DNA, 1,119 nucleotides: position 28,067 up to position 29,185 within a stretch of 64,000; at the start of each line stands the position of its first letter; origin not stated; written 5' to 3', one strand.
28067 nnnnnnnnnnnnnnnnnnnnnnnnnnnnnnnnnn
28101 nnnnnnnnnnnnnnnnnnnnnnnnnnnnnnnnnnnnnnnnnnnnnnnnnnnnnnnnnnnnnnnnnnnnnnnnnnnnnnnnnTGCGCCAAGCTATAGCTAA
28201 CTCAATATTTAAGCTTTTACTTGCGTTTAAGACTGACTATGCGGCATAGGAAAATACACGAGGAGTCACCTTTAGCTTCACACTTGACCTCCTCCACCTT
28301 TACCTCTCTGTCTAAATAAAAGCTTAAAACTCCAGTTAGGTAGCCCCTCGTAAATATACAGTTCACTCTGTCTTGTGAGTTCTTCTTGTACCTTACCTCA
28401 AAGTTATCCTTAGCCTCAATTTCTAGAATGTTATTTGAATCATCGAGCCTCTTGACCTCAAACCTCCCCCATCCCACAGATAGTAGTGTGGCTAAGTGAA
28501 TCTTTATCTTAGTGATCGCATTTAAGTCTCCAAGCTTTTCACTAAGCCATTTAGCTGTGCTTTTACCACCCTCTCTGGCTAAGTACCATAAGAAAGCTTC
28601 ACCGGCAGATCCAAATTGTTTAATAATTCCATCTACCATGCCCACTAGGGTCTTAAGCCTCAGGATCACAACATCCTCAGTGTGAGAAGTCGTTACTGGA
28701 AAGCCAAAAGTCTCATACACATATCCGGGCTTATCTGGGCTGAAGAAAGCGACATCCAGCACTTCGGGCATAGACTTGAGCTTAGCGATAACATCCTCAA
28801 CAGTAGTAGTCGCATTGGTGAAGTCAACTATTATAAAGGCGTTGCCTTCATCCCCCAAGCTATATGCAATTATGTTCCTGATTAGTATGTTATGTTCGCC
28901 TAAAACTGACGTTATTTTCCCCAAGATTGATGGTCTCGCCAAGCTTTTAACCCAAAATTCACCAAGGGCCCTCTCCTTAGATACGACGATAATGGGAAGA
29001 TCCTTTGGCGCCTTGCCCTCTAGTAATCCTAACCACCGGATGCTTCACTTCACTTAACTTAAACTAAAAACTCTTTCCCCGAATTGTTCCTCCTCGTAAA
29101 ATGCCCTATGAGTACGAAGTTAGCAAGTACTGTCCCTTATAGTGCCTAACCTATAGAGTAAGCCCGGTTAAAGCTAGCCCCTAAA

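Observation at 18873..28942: Duplicated two-gene cassette (Cys-ribbon radical SAM + ACT/V4R protein) bracketing a GT2 glycosyltransferase and a standalone Mo/W enzyme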

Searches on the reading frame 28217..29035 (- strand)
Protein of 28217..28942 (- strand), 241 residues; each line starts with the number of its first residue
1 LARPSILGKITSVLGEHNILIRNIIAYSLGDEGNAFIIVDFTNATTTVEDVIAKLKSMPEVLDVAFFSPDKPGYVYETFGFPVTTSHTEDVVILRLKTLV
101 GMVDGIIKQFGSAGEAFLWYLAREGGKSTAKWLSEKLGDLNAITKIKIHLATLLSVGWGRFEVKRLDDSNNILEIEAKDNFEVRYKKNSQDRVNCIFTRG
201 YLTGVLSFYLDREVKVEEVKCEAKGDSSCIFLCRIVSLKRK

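Call 3: search_protein_families(library=pfam, proteins=[window:28217-28942:-], max_evalue=0.01)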
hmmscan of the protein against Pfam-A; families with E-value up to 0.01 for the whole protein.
window:28217-28942:- (241 aa): 4 families
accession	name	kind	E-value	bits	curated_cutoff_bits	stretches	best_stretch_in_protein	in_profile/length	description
PF02830.23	V4R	-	3.4e-11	43.5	31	1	174-232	2-59/62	V4R domain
PF13291.12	ACT_4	-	7.3e-05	23.8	27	1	3-64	16-78/80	ACT domain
PF01842.31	ACT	-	0.00017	21.8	27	1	6-58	13-64/66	ACT domain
PF22629.2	ACT_AHAS_ss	-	0.0019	18.8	27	1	4-62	9-66/67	AHAS small subunit-like ACT domain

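Call 4: search_protein_families(library=ncbifam, proteins=[window:28217-28942:-], max_evalue=0.01)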
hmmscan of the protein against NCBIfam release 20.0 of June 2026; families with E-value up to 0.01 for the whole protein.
window:28217-28942:- (241 aa): 3 families
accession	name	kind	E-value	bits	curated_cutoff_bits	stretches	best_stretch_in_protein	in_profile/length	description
NF053755.1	MsvR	equivalog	1.1e-11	44.9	220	1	157-232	165-235/236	transcriptional factor MsvR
NF006352.0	PRK08577.1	equivalog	8.1e-06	25.9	140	1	3-65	66-130/136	hypothetical protein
TIGR02019.1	BchJ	equivalog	0.0038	17.1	74.3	1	156-233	117-188/188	bacteriochlorophyll 4-vinyl reductase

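Call 21: find_homologous_proteins(query=window:28217-28942:-, max_evalue=0.00001)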
Query window:28217-28942:- (241 aa): 7 proteins with E <= 0.00001 among 372 candidates.
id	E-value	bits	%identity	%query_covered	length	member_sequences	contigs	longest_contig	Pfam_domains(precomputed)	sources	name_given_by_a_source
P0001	4.8e-151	519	100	98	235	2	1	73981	PF02830.24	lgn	-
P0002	1.0e-102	361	67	97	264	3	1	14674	PF02830.24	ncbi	ncbi:MAG: V4R domain-containing protein [Candidatus Nezhaarchaeales archaeon]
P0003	6.6e-102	358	66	96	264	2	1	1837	PF02830.24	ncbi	-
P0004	6.1e-97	342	64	97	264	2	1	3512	PF02830.24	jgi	-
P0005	8.3e-83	296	56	96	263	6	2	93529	PF02830.24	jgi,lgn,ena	-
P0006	2.7e-77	278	54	97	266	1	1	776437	PF02830.24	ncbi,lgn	ncbi:MAG: V4R domain-containing protein [Candidatus Nezhaarchaeales archaeon]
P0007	4.5e-77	277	53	97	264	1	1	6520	PF02830.24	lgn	-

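Call 22: find_encoding_contigs(protein=P0006, flank=10000, max_places=2)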
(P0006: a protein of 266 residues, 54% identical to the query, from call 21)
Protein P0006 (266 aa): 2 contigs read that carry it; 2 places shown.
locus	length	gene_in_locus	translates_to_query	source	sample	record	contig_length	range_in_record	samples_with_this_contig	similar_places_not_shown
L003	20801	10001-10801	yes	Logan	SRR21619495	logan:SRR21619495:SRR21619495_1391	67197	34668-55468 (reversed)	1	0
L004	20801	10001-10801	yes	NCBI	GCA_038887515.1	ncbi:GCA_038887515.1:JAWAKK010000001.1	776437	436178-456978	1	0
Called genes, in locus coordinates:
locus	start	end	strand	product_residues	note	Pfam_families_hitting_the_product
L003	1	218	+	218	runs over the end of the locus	PF02592:Vut_1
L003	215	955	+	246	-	PF06508:QueC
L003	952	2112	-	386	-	PF02562:PhoH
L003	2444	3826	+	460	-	PF04894:Nre_N, PF04895:Nre_C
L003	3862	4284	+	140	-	PF12797:Fer4_2 (faint), PF12837:Fer4_6 (faint), PF12838:Fer4_7 (faint), PF13187:Fer4_9 (faint), PF00037:Fer4 (faint), PF13237:Fer4_10 (faint), PF13247:Fer4_11 (weak), PF14697:Fer4_21 (weak), +1 more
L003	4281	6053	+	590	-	PF02730:AFOR_N, PF01314:AFOR_C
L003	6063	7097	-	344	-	PF01087:GalP_UDP_transf (weak), PF16268:DUF4921, PF02744:GalP_UDP_tr_C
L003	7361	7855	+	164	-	PF00149:Metallophos, PF12850:Metallophos_2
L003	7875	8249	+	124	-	-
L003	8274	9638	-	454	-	PF02878:PGM_PMM_I, PF02879:PGM_PMM_II, PF02880:PGM_PMM_III, PF00408:PGM_PMM_IV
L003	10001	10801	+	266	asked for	PF02830:V4R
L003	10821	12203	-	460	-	PF13506:Glyco_transf_21, PF00535:Glycos_transf_2, PF10111:Glyco_tranf_2_2 (weak), PF13641:Glyco_tranf_2_3, PF13632:Glyco_trans_2_3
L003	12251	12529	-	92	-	-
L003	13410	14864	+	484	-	PF23545:Zn_ribbon_HMPTM, PF04055:Radical_SAM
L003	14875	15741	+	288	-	PF25133:TYW2_N_2, PF02005:TRM (weak), PF02475:TRM5-TYW2_MTfase, PF09445:Methyltransf_15 (weak)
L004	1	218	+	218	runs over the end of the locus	PF02592:Vut_1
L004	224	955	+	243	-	PF06508:QueC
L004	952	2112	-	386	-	PF02562:PhoH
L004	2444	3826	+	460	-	PF04894:Nre_N, PF04895:Nre_C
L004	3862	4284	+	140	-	PF12797:Fer4_2 (faint), PF12837:Fer4_6 (faint), PF12838:Fer4_7 (faint), PF13187:Fer4_9 (faint), PF00037:Fer4 (faint), PF13237:Fer4_10 (faint), PF13247:Fer4_11 (weak), PF14697:Fer4_21 (weak), +1 more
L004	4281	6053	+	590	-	PF02730:AFOR_N, PF01314:AFOR_C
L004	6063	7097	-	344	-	PF01087:GalP_UDP_transf (weak), PF16268:DUF4921, PF02744:GalP_UDP_tr_C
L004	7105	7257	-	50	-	-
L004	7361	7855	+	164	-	PF00149:Metallophos, PF12850:Metallophos_2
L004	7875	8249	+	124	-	-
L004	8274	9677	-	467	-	PF02878:PGM_PMM_I, PF02879:PGM_PMM_II, PF02880:PGM_PMM_III, PF00408:PGM_PMM_IV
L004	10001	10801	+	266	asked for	PF02830:V4R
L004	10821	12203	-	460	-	PF13506:Glyco_transf_21, PF00535:Glycos_transf_2, PF10111:Glyco_tranf_2_2 (weak), PF13641:Glyco_tranf_2_3, PF13632:Glyco_trans_2_3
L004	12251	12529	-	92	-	-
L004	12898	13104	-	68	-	PF01402:RHH_1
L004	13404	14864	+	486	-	PF23545:Zn_ribbon_HMPTM, PF04055:Radical_SAM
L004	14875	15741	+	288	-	PF25133:TYW2_N_2, PF02005:TRM (weak), PF02475:TRM5-TYW2_MTfase, PF09445:Methyltransf_15 (weak)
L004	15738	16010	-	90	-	PF02680:DUF211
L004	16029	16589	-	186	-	PF01988:VIT1 (weak)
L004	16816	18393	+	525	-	PF00682:HMGL-like, PF22617:HCS_D2, PF08502:LeuA_dimer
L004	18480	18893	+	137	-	PF01978:TrmB, PF09339:HTH_IclR (weak)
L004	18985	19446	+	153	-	PF04060:FeS, PF13187:Fer4_9 (faint), PF13237:Fer4_10 (faint), PF00037:Fer4, PF12797:Fer4_2, PF12837:Fer4_6, PF12838:Fer4_7 (weak), PF13484:Fer4_16 (weak), +1 more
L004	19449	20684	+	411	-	-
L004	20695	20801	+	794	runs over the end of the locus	PF00890:FAD_binding_2 (weak), PF01266:DAO (weak), PF12831:FAD_oxidored, PF13450:NAD_binding_8, PF12838:Fer4_7, PF13187:Fer4_9 (weak), PF13237:Fer4_10, PF02662:FlpD, +9 more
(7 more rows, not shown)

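Call 23: find_encoding_contigs(protein=P0005, flank=10000, max_places=2)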
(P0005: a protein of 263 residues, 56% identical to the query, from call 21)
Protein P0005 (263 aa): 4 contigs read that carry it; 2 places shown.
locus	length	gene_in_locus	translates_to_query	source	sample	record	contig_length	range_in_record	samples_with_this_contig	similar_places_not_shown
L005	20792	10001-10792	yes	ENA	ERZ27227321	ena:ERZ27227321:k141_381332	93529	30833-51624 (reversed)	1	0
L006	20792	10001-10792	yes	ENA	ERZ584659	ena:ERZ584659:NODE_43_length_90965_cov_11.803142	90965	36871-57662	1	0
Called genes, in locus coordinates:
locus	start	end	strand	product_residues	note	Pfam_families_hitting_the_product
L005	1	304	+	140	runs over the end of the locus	PF12797:Fer4_2 (faint), PF12837:Fer4_6 (faint), PF12838:Fer4_7 (faint), PF13237:Fer4_10 (faint), PF00037:Fer4 (faint), PF14697:Fer4_21 (faint), PF13247:Fer4_11, PF13187:Fer4_9 (weak), +1 more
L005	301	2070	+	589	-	PF02730:AFOR_N, PF01314:AFOR_C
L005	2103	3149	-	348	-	PF16285:DUF4931_N (faint), PF01087:GalP_UDP_transf (weak), PF16268:DUF4921, PF02744:GalP_UDP_tr_C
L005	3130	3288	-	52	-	-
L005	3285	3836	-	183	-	-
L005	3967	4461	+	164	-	PF00149:Metallophos (weak), PF12850:Metallophos_2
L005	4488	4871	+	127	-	-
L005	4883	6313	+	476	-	PF04587:ADP_PFK_GK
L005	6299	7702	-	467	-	PF02878:PGM_PMM_I, PF02879:PGM_PMM_II, PF02880:PGM_PMM_III, PF00408:PGM_PMM_IV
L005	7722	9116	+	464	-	-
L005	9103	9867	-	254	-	PF05362:Lon_C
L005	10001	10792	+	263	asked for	PF02830:V4R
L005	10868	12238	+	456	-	PF23545:Zn_ribbon_HMPTM, PF04055:Radical_SAM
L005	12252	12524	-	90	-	-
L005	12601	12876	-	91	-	-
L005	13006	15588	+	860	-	PF04879:Molybdop_Fe4S4, PF00384:Molybdopterin, PF01568:Molydop_binding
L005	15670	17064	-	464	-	PF13506:Glyco_transf_21, PF00535:Glycos_transf_2, PF10111:Glyco_tranf_2_2 (weak), PF13641:Glyco_tranf_2_3, PF13632:Glyco_trans_2_3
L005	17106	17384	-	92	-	-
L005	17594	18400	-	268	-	PF02830:V4R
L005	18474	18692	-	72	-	PF01402:RHH_1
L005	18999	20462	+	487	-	PF23545:Zn_ribbon_HMPTM, PF04055:Radical_SAM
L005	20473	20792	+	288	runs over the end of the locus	PF25133:TYW2_N_2, PF02475:TRM5-TYW2_MTfase, PF09445:Methyltransf_15 (weak)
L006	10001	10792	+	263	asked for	PF02830:V4R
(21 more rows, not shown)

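Call 24: find_encoding_contigs(protein=P0002, flank=10000, max_places=2)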
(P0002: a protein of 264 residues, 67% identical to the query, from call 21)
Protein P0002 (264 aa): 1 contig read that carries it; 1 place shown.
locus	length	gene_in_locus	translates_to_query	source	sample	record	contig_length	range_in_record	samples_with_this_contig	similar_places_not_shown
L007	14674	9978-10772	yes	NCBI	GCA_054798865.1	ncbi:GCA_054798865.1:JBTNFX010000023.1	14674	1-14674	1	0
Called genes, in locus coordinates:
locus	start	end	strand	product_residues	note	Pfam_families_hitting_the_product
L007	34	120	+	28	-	-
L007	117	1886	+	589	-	PF02730:AFOR_N, PF01314:AFOR_C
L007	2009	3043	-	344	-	PF16285:DUF4931_N (faint), PF01087:GalP_UDP_transf, PF16268:DUF4921, PF02744:GalP_UDP_tr_C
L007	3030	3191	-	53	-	-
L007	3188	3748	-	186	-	PF12773:DZR (faint)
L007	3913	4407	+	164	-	PF00149:Metallophos (weak), PF12850:Metallophos_2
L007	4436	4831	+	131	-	PF01984:dsDNA_bind (weak)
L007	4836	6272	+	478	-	PF04587:ADP_PFK_GK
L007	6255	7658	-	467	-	PF02878:PGM_PMM_I, PF02879:PGM_PMM_II, PF02880:PGM_PMM_III, PF00408:PGM_PMM_IV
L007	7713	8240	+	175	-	-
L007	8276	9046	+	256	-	-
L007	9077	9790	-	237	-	PF05362:Lon_C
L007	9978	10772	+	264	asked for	PF02830:V4R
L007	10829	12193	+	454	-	PF23545:Zn_ribbon_HMPTM, PF04055:Radical_SAM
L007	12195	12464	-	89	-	-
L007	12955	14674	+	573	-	PF04879:Molybdop_Fe4S4, PF00384:Molybdopterin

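Call 28: find_related_loci(query=A1, collection=genome_contigs, flank=6000)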
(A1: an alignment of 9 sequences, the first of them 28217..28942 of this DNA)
Query A1 (241 aa) in genome_contigs; peptide patterns used: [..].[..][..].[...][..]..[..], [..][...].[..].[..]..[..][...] (x = any residue, [..] = any of these).
69 stretches matched a pattern; 11 encode a relative of the query (tblastn E <= 1e-3); 11 distinct loci.
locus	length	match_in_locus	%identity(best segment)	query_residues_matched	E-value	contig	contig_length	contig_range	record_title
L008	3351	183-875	56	2-232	3e-90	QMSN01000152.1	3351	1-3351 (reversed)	MAG: Thermoprotei archaeon isolate B19_G17 B19_Guay17_scaffold_19052, whole genome shotgun sequence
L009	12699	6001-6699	54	1-233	3e-84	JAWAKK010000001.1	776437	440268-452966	MAG: Candidatus Nezhaarchaeales archaeon isolate SRBZ-1_201901_bins_7 SRBZ-1_201901_bins_7_scaffold_1, whole genome shot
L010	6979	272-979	28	2-231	1e-25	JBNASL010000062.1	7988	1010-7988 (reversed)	MAG: Candidatus Bathyarchaeales archaeon isolate Kamch4336-1-MF-15 bin22_IDBA_re-assembly_contigs.fa-62, whole genome sh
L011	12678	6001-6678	30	3-232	1e-21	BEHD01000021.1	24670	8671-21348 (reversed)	Archaeon HR01 DNA, contig: NODE_626_21, isolate: HRbin01, whole genome shotgun sequence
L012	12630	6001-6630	29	25-231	5e-21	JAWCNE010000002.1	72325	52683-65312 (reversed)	MAG: Candidatus Bathyarchaeia archaeon isolate JZ-2_201709_bins_121 JZ-2_201709_bins_121_scaffold_2, whole genome shotgu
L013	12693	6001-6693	26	3-231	4e-20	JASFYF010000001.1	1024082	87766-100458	MAG: Candidatus Nezhaarchaeota archaeon isolate JZ-3_D_bin_91 NODE_1_length_1024082_cov_4.633993, whole genome shotgun s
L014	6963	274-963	28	4-231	1e-18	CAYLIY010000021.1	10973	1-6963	MAG TPA_asm: uncultured Nitrososphaeria archaeon isolate binchicken_co184_20 genome assembly, contig: NODE_11710_length_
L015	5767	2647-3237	28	40-234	3e-17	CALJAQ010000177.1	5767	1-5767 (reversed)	MAG: uncultured Nitrososphaerales archaeon isolate S1_Bin_METABAT__227_1 genome assembly, contig: c_000002789717, whole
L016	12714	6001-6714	24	3-238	3e-14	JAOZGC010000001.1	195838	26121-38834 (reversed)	MAG: Thermoproteota archaeon isolate INS_M21_B183 k127_304971, whole genome shotgun sequence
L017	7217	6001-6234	24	155-232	4e-7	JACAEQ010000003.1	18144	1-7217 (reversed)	MAG: Chloroflexota bacterium isolate L.E.CH.5 k119_558806, whole genome shotgun sequence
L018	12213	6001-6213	25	151-221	8e-6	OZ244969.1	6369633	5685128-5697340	MAG: Ketobacteraceae bacterium isolate 1172b765-9f31-4db6-bea8-5762c0610667 genome assembly, chromosome: 1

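Call 76: search_protein_families(library=pfam, proteins=[P0002, P0006, L005:17594-18400:-, L012:5836-6651:+, L011:5902-6699:+, window:28217-29035:-], max_evalue=0.01)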
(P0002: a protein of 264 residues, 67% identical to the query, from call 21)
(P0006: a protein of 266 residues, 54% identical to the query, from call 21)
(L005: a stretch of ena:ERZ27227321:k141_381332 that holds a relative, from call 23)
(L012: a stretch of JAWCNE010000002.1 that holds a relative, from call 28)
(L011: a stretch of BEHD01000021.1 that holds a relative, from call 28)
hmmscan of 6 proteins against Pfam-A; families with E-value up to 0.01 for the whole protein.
P0002 (264 aa): 4 families
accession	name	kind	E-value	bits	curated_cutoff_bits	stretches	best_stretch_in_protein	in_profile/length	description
PF02830.23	V4R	-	1.7e-13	50.9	31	1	204-261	4-60/62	V4R domain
PF13291.12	ACT_4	-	7.6e-05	23.8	27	1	19-93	4-79/80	ACT domain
PF22629.2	ACT_AHAS_ss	-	0.00043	20.8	27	1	31-90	8-66/67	AHAS small subunit-like ACT domain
PF01842.31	ACT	-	0.00056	20.1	27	1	34-85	13-63/66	ACT domain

P0006 (266 aa): 3 families
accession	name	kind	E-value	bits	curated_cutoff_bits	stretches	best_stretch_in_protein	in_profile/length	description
PF02830.23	V4R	-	1.3e-11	44.8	31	1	220-262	17-59/62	V4R domain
PF22629.2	ACT_AHAS_ss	-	2.6e-05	24.8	27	1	33-92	8-66/67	AHAS small subunit-like ACT domain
PF13291.12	ACT_4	-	4.7e-05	24.4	27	1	28-94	11-78/80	ACT domain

L005:17594-18400:- (268 aa): 1 family
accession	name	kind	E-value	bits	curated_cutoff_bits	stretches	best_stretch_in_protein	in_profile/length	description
PF02830.23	V4R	-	3e-12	46.9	31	1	202-257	4-61/62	V4R domain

L012:5836-6651:+ (271 aa): 2 families
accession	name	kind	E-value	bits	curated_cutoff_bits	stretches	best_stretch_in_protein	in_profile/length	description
PF02830.23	V4R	-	8.6e-13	48.6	31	1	211-269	5-62/62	V4R domain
PF18546.6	MetOD1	-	0.002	18.6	23.8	1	221-266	95-140/142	Methanogen output domain 1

L011:5902-6699:+ (265 aa): 2 families
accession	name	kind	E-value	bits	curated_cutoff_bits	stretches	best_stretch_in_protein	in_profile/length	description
PF02830.23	V4R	-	2.8e-08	34.2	31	1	203-262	2-62/62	V4R domain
PF13291.12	ACT_4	-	4.2e-05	24.6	27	1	26-98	8-79/80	ACT domain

window:28217-29035:- (272 aa): 4 families
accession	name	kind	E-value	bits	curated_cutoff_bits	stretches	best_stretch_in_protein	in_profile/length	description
PF02830.23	V4R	-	4.1e-11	43.2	31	1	205-263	2-59/62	V4R domain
PF13291.12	ACT_4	-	3.1e-05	25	27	1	29-95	11-78/80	ACT domain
PF01842.31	ACT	-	0.00021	21.4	27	1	37-88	13-63/66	ACT domain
PF22629.2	ACT_AHAS_ss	-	0.0022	18.6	27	1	35-93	9-66/67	AHAS small subunit-like ACT domain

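Call 84: predict_structure(alignment_id=A5)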
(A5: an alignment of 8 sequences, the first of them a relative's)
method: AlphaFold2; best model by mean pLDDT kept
length: 264 residues; sequences in the alignment: 8
mean_pLDDT: 75.7   pTM: 0.59
mean pLDDT of the five models: 75.7, 75.6, 73.0, 72.5, 72.0
residues with pLDDT >= 90: 77; 70-90: 116; 50-70: 29; < 50: 42
segments of 3 or more residues with pLDDT < 50: 1-17, 99-123
pLDDT, mean of each block of 10 residues (from residue 1): 29 47 83 88 88 71 78 90 94 68 34 36 62 78 83 80 81 86 75 95 90 68 88 94 92 84 93
secondary structure, 60 per line:
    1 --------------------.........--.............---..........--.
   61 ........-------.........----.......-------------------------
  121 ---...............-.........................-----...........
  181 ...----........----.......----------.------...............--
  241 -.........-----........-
elements in order: E21-29 H32-44 E48-57 E60-68 H76-84 E89-95 H124-138 H140-164 H170-183 E188-195 E200-206 H224-238 E242-250 E256-263
